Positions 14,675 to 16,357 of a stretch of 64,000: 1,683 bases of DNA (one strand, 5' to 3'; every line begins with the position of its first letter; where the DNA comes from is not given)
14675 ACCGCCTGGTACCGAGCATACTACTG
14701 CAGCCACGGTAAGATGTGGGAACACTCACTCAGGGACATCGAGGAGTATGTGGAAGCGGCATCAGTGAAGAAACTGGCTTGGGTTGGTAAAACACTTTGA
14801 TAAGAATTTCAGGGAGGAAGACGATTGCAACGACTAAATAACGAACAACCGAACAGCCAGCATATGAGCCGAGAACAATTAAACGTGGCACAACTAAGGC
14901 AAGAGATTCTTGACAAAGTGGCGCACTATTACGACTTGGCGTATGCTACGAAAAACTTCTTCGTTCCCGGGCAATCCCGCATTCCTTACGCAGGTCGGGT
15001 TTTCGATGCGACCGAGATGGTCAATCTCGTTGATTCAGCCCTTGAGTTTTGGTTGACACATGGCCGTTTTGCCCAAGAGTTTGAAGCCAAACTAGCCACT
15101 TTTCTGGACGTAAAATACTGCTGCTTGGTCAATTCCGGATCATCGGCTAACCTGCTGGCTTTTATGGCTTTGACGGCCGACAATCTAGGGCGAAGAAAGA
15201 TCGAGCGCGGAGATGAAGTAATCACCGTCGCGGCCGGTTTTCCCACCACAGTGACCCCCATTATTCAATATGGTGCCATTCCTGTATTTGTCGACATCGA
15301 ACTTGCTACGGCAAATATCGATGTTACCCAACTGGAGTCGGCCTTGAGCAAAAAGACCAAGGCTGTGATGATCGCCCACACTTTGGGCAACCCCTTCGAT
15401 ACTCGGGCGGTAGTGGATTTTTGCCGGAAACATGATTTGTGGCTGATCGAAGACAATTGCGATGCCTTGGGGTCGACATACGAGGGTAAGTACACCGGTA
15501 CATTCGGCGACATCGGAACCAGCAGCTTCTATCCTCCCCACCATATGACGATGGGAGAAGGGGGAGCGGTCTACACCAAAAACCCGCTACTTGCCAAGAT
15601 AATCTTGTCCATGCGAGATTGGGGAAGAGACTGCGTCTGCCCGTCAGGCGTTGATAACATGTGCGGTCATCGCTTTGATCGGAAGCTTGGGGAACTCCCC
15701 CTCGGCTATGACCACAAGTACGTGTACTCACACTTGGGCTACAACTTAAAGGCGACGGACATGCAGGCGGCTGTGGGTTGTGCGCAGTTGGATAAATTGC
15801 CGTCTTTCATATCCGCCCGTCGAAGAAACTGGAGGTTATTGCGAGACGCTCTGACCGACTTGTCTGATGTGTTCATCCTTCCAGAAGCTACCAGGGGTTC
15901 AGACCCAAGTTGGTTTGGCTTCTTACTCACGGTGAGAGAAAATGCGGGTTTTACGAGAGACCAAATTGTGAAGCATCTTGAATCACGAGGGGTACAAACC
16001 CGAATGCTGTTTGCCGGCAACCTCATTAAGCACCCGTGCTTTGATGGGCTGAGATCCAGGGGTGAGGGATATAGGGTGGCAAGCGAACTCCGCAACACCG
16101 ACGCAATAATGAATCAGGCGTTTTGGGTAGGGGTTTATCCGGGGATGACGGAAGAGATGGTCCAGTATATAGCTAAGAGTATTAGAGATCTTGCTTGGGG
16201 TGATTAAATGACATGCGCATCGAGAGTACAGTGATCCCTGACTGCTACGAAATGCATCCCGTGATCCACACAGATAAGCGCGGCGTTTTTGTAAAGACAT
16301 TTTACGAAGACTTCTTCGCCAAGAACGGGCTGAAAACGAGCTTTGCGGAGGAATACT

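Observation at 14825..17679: E1 3-dehydrase with exact C-X57-C-X1-C-X7-C motif and His-for-Lys substitution, followed by AscE/AscF-like genes but no E3 reductase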

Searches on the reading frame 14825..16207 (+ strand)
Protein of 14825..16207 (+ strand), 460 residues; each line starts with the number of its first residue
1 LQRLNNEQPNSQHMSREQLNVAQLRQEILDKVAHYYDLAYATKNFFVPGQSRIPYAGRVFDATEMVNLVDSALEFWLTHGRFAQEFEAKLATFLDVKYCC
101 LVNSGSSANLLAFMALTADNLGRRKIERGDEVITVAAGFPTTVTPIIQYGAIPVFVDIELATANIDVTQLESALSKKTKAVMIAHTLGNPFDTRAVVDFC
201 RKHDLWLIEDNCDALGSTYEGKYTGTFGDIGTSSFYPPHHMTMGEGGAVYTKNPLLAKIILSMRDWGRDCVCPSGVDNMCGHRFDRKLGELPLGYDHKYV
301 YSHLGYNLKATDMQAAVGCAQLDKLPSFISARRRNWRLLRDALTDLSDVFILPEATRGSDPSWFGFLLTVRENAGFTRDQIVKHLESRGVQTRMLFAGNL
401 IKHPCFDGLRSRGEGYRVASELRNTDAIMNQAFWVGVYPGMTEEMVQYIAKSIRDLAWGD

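Call 4: search_protein_families(library=ncbifam, proteins=[window:14825-16207:+])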
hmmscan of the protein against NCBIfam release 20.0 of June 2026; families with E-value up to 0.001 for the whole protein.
window:14825-16207:+ (460 aa): 14 families
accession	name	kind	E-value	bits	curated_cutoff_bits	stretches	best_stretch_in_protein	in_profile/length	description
NF011936.0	PRK15407.1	equivalog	1.8e-223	742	423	1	20-455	5-434/440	lipopolysaccharide biosynthesis protein RfbH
TIGR03588.1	PseC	equivalog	7.2e-57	193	423.5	1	53-455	2-378/380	UDP-4-amino-4,6-dideoxy-N-acetyl-beta-L-altrosamine transaminase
TIGR04181.1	NHT_00031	hypoth_equivalog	8.4e-52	176.2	420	2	74-258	23-215/359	LegC family aminotransferase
NF008687.0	PRK11706.1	equivalog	1.1e-40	139.6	375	2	77-258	27-200/375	dTDP-4-amino-4,6-dideoxygalactose transaminase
NF008658.2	PRK11658.1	equivalog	6.1e-36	123.9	631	1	57-456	9-376/379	UDP-4-amino-4-deoxy-L-arabinose aminotransferase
TIGR02379.1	ECA_wecE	subfamily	2.8e-32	111.9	434.85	1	78-258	28-201/376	dTDP-4-amino-4,6-dideoxy-D-glucose transaminase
TIGR04427.1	PLP_DesI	equivalog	3.7e-32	111.9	650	2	60-270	29-231/390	dTDP-4-dehydro-6-deoxyglucose aminotransferase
NF004770.0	PRK06108.1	subfamily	3.7e-09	35.9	422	1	126-212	117-211/396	pyridoxal phosphate-dependent aminotransferase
NF006488.0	PRK08912.1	equivalog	3.3e-07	29.6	498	1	125-209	107-197/387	aminotransferase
NF005817.0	PRK07683.1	equivalog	2.9e-05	22.9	575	1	123-186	107-170/387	aminotransferase A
NF005816.0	PRK07682.1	equivalog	3.4e-05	22.7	620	1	123-225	108-216/390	aminotransferase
NF006569.0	PRK09082.1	subfamily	0.00028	20.1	420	0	125-190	111-175/386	methionine aminotransferase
NF005305.0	PRK06836.1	equivalog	0.00051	19.4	376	1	126-184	119-177/396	pyridoxal phosphate-dependent aminotransferase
NF006230.0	PRK08363.1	equivalog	0.00077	18.3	534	0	126-226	114-220/398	alanine aminotransferase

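Call 5: search_protein_families(library=pfam, proteins=[window:14825-16207:+])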
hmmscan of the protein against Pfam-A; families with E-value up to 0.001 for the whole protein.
window:14825-16207:+ (460 aa): 3 families
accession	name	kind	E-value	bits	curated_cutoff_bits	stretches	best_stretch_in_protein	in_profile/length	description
PF01041.23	DegT_DnrJ_EryC1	-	1.9e-94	317.3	19.8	1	66-454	8-360/360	DegT/DnrJ/EryC1/StrS aminotransferase family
PF00266.25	Aminotran_5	-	0.00014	21.4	21.5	1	85-216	47-181/371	Aminotransferase class-V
PF01053.26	Cys_Met_Meta_PP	-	0.00019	20.6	27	1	84-212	55-175/381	Cys/Met metabolism PLP-dependent enzyme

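Call 9: find_homologous_proteins(query=window:14864-16207:+, max_evalue=1e-30)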
Query window:14864-16207:+ (447 aa): 8000 proteins with E <= 1e-30 among 8000 candidates; the best 120 are listed.
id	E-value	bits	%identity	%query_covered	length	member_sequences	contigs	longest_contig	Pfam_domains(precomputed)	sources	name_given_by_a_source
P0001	0.0e+0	1040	100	100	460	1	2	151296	PF01041.24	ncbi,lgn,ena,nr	ncbi:MAG: CDP-6-deoxy-D-xylo-4-hexulose-3-dehydrase [Bacillota bacterium]|nr:MAG: CDP-6-deoxy-D-xylo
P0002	0.0e+0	1028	99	100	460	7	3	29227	PF01041.24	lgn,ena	-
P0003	1.2e-271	919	89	100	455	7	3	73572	PF01053.27,PF01041.24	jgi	jgi:CDP-6-deoxy-D-xylo-4-hexulose-3-dehydrase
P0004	1.6e-250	850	80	99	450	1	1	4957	PF00155.28,PF01041.24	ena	-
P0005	3.8e-250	848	80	99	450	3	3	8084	PF00155.28,PF01053.27,PF01041.24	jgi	-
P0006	6.3e-250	848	79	100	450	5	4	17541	PF00155.28,PF01053.27,PF01041.24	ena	-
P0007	2.1e-247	839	80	97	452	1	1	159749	PF01053.27,PF01041.24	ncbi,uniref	ncbi:lipopolysaccharide biosynthesis protein RfbH [Moorella naiadis]|uniref:lipopolysaccharide biosy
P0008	4.3e-247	838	80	97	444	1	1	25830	PF01041.24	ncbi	-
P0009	4.5e-247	838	80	97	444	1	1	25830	PF01041.24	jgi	jgi:CDP-6-deoxy-D-xylo-4-hexulose-3-dehydrase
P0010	8.1e-246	834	80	97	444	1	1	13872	PF01053.27,PF01041.24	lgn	-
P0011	2.2e-239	813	77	99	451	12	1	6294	PF00155.28,PF01053.27,PF01041.24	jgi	-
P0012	7.5e-238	808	-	-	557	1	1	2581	PF00155.28,PF01041.24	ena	-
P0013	5.0e-234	795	76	98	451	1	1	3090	PF01212.28,PF01041.24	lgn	-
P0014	9.6e-233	791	75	97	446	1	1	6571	PF01041.24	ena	-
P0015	3.7e-229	779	74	98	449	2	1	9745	PF01041.24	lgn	-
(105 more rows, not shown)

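Call 10: find_related_loci(query=window:14864-16207:+, collection=genome_contigs, flank=10000)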
Query window:14864-16207:+ (447 aa) in genome_contigs; peptide patterns used: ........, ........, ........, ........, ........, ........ (x = any residue, [..] = any of these).
600 stretches matched a pattern (row limit reached: there are more); 595 encode a relative of the query (tblastn E <= 1e-3); the best 80 are kept; 80 distinct loci.
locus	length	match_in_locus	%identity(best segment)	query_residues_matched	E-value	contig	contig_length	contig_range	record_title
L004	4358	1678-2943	71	21-441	0e+0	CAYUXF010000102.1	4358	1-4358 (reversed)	MAG TPA_asm: uncultured bacterium isolate SRP263991_co7_854 genome assembly, contig: NODE_48007_length_4358_cov_11.80153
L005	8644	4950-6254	69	10-441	0e+0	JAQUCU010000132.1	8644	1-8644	MAG: Desulfuromonadaceae bacterium isolate STCSWMC_138 NODE_25966_length_8644_cov_4.979218_ST_CSWMC, whole genome shotgu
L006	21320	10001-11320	68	4-442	0e+0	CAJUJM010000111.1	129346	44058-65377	MAG TPA_asm: uncultured Lachnospiraceae bacterium isolate MGBC140257 genome assembly, contig: MGBC140257.111, whole geno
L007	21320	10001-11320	69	4-442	0e+0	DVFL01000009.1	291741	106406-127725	MAG TPA_asm: Candidatus Cottocaccamicrobium excrementipullorum isolate CHK179-5732 CHK179__C42726_L291741_ERR3414574, wh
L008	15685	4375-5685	69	10-444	0e+0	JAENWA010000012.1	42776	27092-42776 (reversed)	MAG: Desulfuromonadales bacterium isolate 3_4_m_bin4 c_000000358672, whole genome shotgun sequence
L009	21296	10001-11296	70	10-440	0e+0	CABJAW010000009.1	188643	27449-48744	Lachnospiraceae bacterium isolate MGYG-HGUT-00137 genome assembly, contig: .21673_4_12.9, whole genome shotgun sequence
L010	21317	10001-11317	69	5-442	0e+0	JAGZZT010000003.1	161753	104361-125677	MAG: Clostridium sp. isolate L3_060_144G1_dasL3_060_144G1_concoct_60 L3_060_144G1_scaffold_60, whole genome shotgun sequ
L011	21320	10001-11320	67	4-442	0e+0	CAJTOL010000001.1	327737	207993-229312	MAG TPA_asm: uncultured Lachnospiraceae bacterium isolate MGBC104963 genome assembly, contig: MGBC104963.1, whole genome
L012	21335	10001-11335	68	1-440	0e+0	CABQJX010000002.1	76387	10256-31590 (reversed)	MAG TPA_asm: uncultured Lachnoclostridium sp. isolate MGYG-HGUT-00650 genome assembly, contig: GUT_GENOME020414_2, whole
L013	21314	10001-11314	69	4-440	0e+0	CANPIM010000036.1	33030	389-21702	MAG TPA_asm: uncultured Lachnospiraceae bacterium isolate SRR15730553_bin.63_metawrap_v1.3_MAG genome assembly, contig:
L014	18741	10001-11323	66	3-442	0e+0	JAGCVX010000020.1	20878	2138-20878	MAG: Clostridiales bacterium isolate RGIG10171 Yak_Rumen-4__c1089380, whole genome shotgun sequence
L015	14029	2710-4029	67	4-442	0e+0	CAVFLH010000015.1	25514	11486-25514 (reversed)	uncultured Eubacteriales bacterium isolate H07649-L1_cleanbin_000019 genome assembly, contig: Spades_H07649-L1_contig_97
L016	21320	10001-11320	67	4-442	0e+0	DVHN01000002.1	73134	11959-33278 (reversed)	MAG TPA_asm: Candidatus Fimimorpha faecalis isolate ChiW13-3771 ChiW13__C1699_L73134_SRR5514886, whole genome shotgun se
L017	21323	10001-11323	68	4-444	0e+0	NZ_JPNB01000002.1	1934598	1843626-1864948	Kineothrix alysoides strain KNHs209 CC90DRAFT_scf7180000000013_quiver.2_C, whole genome shotgun sequence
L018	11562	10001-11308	67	10-442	0e+0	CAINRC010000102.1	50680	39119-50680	MAG: uncultured Geobacteraceae bacterium isolate MJ130617A_bin-286 genome assembly, contig: bin-286:102/182, whole genom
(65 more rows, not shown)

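Call 16: find_encoding_contigs(protein=P0007, flank=10000, max_places=2)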
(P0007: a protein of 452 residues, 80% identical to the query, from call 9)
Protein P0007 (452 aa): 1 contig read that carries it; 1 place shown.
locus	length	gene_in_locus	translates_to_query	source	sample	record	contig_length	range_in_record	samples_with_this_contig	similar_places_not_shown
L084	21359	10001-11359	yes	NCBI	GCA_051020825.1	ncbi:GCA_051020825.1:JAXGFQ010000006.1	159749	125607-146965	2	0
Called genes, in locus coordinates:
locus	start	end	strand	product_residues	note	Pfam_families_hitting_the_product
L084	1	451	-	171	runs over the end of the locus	PF02452:PemK_toxin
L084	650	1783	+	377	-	PF01048:PNP_UDP_1, PF07833:Cu_amine_oxidN1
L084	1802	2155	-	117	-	PF01909:NTP_transf_2 (weak), PF18765:Polbeta (weak)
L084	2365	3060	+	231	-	PF05685:Uma2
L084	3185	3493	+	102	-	-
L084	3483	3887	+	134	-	PF20126:TumE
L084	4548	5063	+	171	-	PF01047:MarR (weak), PF12802:MarR_2, PF13412:HTH_24, PF13545:HTH_Crp_2 (faint)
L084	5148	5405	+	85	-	-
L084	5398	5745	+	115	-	-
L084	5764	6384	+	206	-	PF00483:NTP_transferase, PF12804:NTP_transf_3 (weak), PF01370:Epimerase, PF04321:RmlD_sub_bind, PF07993:NAD_binding_4 (faint), PF16363:GDP_Man_Dehyd, PF02719:Polysacc_synt_2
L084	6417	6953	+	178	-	PF04321:RmlD_sub_bind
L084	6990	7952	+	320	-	PF01073:3Beta_HSD, PF01370:Epimerase, PF02719:Polysacc_synt_2, PF04321:RmlD_sub_bind, PF07993:NAD_binding_4, PF13460:NAD_binding_10, PF16363:GDP_Man_Dehyd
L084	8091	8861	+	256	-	PF00483:NTP_transferase, PF12804:NTP_transf_3 (weak)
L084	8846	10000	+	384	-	PF01370:Epimerase, PF02719:Polysacc_synt_2, PF01073:3Beta_HSD (weak), PF16363:GDP_Man_Dehyd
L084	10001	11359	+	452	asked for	PF01041:DegT_DnrJ_EryC1, PF01053:Cys_Met_Meta_PP (weak)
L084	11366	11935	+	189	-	PF00908:dTDP_sugar_isom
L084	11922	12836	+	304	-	PF01370:Epimerase, PF02719:Polysacc_synt_2, PF04321:RmlD_sub_bind (weak), PF01073:3Beta_HSD, PF16363:GDP_Man_Dehyd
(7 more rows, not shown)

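Call 17: find_encoding_contigs(protein=P0003, flank=10000, max_places=2)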
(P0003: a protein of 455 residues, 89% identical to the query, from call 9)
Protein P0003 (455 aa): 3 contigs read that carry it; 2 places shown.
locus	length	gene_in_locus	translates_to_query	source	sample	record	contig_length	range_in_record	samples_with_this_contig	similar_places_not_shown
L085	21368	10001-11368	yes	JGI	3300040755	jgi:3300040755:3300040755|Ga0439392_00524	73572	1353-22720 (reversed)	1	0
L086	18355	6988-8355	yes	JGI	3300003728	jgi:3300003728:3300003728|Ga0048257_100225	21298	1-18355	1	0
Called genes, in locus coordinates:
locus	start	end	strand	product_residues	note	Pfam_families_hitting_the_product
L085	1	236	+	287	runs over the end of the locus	PF02706:Wzz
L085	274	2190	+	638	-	PF13727:CoA_binding_3, PF07993:NAD_binding_4 (faint), PF00106:adh_short (weak), PF01073:3Beta_HSD, PF01370:Epimerase, PF02719:Polysacc_synt_2, PF04321:RmlD_sub_bind, PF16363:GDP_Man_Dehyd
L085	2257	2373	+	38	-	PF02719:Polysacc_synt_2 (weak)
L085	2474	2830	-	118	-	-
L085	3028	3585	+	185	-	PF12802:MarR_2 (weak), PF13412:HTH_24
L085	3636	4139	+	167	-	PF02357:NusG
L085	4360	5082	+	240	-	PF08843:AbiEii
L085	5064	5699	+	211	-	PF21956:DUF6922, PF01909:NTP_transf_2 (weak), PF18765:Polbeta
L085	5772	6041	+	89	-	-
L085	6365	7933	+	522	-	PF03023:MurJ, PF13440:Polysacc_synt_3, PF01554:MatE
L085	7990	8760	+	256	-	PF00483:NTP_transferase, PF12804:NTP_transf_3 (weak)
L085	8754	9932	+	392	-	PF01370:Epimerase, PF01073:3Beta_HSD (weak), PF16363:GDP_Man_Dehyd, PF02719:Polysacc_synt_2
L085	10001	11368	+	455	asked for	PF01041:DegT_DnrJ_EryC1, PF01053:Cys_Met_Meta_PP (weak)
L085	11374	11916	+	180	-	PF00908:dTDP_sugar_isom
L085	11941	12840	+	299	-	PF01073:3Beta_HSD, PF01370:Epimerase, PF02719:Polysacc_synt_2, PF04321:RmlD_sub_bind (weak), PF16363:GDP_Man_Dehyd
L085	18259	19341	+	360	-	PF01073:3Beta_HSD (weak), PF01370:Epimerase, PF02719:Polysacc_synt_2, PF04321:RmlD_sub_bind (weak), PF07993:NAD_binding_4 (weak), PF16363:GDP_Man_Dehyd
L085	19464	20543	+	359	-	PF01370:Epimerase, PF14667:Polysacc_synt_C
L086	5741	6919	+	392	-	PF01370:Epimerase, PF01073:3Beta_HSD (weak), PF16363:GDP_Man_Dehyd, PF02719:Polysacc_synt_2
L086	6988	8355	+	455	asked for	PF01041:DegT_DnrJ_EryC1, PF01053:Cys_Met_Meta_PP (weak)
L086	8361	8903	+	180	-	PF00908:dTDP_sugar_isom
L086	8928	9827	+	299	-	PF01073:3Beta_HSD, PF01370:Epimerase, PF02719:Polysacc_synt_2, PF04321:RmlD_sub_bind (weak), PF16363:GDP_Man_Dehyd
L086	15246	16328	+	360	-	PF01073:3Beta_HSD (weak), PF01370:Epimerase, PF02719:Polysacc_synt_2, PF04321:RmlD_sub_bind (weak), PF07993:NAD_binding_4 (weak), PF16363:GDP_Man_Dehyd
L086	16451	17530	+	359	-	PF01370:Epimerase, PF14667:Polysacc_synt_C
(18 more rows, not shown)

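Call 27: search_solved_structures(query=window:14864-16207:+, show_alignments=2, max_evalue=1e-20)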
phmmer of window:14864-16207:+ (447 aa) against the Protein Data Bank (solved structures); distinct sequences matched with E-value up to 1e-20: 45.
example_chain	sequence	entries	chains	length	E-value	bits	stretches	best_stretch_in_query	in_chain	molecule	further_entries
3bcx_A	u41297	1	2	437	1e-157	528.7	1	9-440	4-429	CDP-6-deoxy-L-threo-D-glycero-4-hexulose-3-dehydrase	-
3bb8_A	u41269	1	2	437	1.8e-156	524.6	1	9-440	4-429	CDP-4-keto-6-deoxy-D-glucose-3-dehydrase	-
2gms_A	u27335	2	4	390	5e-58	200.2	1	41-423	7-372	Putative pyridoxamine 5-phosphate-dependent dehydrase, Wbdk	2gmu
3b8x_A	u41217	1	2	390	2.4e-57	197.9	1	41-423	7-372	Pyridoxamine 5-phosphate-dependent dehydrase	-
2r0t_A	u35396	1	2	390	2.4e-57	197.9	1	41-423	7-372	Pyridoxamine 5-phosphate-dependent dehydrase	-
3gr9_A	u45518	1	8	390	3.3e-57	197.4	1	41-423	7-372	ColD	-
9wvy_A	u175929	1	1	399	1.6e-46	162.2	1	45-397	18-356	Putative NDP-4-keto-6-deoxyglucose-3-dehydratase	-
7b0m_AAA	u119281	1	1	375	1.7e-44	155.5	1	57-256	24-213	Sugar aminotransferase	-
3dr7_A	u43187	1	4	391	1.2e-41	146.1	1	38-256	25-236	Putative perosamine synthetase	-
3dr4_A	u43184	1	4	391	1.8e-41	145.6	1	38-256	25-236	Putative perosamine synthetase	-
3bn1_A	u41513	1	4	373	2.4e-41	145.2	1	39-256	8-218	Perosamine synthetase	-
7b0d_A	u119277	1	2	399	1.3e-40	142.8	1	58-255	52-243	Glutamine--scyllo-inositol transaminase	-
7l7x_AAA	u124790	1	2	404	6.1e-34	120.8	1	53-437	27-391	DegT/DnrJ/EryC1/StrS aminotransferase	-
5k8b_A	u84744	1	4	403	1.9e-32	115.8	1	71-377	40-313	8-amino-3,8-dideoxy-alpha-D-manno-octulosonate transaminase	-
2c7t_A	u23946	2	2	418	3.6e-32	114.9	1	62-372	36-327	GLUTAMINE-2-DEOXY-SCYLLO-INOSOSE AMINOTRANSFERASE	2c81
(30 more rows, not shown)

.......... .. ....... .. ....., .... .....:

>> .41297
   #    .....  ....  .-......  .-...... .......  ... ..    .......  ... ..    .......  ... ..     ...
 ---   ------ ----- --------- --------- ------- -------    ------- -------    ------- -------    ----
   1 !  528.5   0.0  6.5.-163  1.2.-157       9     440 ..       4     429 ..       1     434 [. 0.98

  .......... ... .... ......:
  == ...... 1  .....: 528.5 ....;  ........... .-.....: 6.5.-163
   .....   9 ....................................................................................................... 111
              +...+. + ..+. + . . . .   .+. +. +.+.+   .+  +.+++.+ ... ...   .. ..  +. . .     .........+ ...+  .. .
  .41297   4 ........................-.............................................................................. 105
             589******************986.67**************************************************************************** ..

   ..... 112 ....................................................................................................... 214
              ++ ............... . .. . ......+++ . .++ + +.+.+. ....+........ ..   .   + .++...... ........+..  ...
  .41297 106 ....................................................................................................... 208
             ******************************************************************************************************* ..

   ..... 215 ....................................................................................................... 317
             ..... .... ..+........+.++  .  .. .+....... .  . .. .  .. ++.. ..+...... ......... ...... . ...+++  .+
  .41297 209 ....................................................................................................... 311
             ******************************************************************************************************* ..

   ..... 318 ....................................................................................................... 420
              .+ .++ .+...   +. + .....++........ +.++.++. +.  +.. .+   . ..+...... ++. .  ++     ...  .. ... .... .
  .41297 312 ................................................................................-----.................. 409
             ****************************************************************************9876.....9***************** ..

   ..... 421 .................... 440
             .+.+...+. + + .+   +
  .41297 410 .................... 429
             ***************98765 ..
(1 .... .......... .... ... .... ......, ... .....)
